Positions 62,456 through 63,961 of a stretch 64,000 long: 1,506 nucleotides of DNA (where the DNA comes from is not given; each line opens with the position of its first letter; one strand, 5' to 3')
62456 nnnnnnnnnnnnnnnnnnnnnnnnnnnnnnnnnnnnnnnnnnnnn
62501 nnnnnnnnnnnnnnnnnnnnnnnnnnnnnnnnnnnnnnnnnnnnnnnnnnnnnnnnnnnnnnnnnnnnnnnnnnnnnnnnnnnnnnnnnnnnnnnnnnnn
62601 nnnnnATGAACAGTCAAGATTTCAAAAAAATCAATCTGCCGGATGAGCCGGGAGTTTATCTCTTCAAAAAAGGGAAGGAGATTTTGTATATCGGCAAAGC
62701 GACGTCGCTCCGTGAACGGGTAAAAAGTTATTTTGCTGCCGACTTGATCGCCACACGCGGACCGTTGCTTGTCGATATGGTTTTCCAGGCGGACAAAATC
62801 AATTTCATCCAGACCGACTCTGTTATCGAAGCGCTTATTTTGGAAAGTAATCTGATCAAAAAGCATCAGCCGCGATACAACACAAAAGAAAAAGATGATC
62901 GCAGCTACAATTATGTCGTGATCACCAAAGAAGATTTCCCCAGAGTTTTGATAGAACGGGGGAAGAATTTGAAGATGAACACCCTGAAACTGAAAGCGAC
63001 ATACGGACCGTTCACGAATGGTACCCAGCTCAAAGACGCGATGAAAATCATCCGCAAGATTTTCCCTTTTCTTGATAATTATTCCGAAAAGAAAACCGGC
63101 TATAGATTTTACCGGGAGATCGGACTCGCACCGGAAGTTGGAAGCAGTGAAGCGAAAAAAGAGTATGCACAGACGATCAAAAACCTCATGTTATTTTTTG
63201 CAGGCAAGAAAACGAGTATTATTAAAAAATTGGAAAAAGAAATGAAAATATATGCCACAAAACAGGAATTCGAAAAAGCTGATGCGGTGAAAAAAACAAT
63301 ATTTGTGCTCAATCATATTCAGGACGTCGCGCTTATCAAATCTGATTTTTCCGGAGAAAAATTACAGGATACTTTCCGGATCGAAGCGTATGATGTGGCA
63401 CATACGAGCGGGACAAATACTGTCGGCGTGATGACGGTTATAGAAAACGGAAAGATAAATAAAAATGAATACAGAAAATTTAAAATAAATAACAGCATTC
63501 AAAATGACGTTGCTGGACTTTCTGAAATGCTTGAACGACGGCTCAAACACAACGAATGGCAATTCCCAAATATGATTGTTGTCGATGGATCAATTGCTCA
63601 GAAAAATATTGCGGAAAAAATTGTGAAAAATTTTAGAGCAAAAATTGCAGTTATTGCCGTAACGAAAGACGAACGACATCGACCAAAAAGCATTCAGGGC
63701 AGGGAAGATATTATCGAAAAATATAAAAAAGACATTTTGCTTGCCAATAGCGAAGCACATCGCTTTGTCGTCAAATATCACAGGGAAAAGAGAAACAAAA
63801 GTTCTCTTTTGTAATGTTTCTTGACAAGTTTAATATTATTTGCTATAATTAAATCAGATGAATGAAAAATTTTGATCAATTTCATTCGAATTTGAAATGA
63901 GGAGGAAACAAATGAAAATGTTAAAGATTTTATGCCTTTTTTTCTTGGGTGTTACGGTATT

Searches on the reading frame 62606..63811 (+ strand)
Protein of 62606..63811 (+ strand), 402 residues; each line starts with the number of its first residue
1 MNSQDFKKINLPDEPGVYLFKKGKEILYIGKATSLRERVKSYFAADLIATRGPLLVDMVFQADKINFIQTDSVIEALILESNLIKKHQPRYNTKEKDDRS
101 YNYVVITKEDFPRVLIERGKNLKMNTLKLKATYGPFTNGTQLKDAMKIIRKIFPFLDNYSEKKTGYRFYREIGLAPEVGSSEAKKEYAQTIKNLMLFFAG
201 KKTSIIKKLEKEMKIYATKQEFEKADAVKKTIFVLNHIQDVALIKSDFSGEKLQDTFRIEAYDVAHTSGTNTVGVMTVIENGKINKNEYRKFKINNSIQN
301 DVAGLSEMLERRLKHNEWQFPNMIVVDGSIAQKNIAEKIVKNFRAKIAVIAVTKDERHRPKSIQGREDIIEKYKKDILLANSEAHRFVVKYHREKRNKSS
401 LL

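Call 91: search_protein_families(library=pfam, proteins=[window:62606-63811:+], max_evalue=0.05)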
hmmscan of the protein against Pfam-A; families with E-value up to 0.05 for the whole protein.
window:62606-63811:+ (402 aa): 3 families
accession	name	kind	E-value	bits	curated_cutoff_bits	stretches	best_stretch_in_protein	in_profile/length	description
PF08459.17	UvrC_RNaseH_dom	-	4.2e-31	108.4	22.3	1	256-389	10-148/159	UvrC RNAse H endonuclease domain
PF01541.30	GIY-YIG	-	1.3e-05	25.8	22.6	1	16-92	3-78/78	GIY-YIG catalytic domain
PF02151.25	UVR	-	2.6e-05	24.2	21.5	1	204-232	2-30/36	UvrB/uvrC motif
